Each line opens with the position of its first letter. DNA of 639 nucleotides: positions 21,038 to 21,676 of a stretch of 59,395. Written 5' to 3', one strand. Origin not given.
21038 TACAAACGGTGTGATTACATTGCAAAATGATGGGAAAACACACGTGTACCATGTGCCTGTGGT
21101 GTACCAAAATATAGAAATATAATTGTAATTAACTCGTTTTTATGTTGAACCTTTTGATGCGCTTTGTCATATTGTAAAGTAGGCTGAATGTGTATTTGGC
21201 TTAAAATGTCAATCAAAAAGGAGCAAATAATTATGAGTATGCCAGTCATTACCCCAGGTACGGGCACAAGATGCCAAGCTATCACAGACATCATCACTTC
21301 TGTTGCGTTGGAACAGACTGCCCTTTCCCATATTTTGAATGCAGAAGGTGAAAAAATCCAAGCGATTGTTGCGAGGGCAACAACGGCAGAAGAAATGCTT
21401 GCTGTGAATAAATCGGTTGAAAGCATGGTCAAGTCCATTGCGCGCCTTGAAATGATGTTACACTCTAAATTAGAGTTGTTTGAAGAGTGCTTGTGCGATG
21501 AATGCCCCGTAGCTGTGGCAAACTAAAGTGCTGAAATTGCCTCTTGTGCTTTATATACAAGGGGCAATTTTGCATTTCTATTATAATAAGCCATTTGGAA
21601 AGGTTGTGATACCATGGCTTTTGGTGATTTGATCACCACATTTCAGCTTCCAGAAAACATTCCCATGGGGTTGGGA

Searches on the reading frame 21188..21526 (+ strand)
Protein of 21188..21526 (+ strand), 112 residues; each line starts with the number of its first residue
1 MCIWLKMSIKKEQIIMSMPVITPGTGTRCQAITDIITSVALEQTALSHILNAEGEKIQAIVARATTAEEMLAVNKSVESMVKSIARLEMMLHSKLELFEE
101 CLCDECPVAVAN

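Call 3: search_protein_families(library=pfam, proteins=[window:21188-21526:+], max_evalue=1)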
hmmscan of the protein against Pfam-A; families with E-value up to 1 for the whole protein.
window:21188-21526:+ (112 aa): 0 families

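Call 4: search_protein_families(library=ncbifam, proteins=[window:21188-21526:+], max_evalue=1)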
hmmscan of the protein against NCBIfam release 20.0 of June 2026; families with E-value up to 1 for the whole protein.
window:21188-21526:+ (112 aa): 0 families

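Call 33: search_solved_structures(query=window:21233-21526:+, max_evalue=1, show_alignments=2)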
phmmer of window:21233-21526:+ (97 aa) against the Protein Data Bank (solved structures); distinct sequences matched with E-value up to 1: 1.
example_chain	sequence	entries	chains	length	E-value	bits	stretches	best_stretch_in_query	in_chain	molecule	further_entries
9ihh_A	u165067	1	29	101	6e-16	61.8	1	1-93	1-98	Ex vivo spore-silk A-ENA fibers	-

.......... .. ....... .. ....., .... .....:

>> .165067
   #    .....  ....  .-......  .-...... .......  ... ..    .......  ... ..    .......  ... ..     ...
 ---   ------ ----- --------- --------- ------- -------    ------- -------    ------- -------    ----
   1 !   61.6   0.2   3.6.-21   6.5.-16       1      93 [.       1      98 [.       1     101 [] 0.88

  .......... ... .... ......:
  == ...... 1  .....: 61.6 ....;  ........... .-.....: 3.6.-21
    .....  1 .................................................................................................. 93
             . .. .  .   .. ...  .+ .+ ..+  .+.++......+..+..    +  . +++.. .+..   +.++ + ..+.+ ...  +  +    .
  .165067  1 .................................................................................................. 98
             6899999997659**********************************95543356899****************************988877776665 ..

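Call 56: search_protein_families(library=phrogs, proteins=[window:21233-21526:+], max_evalue=0.01)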
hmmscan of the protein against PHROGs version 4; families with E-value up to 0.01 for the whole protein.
window:21233-21526:+ (97 aa): 0 families
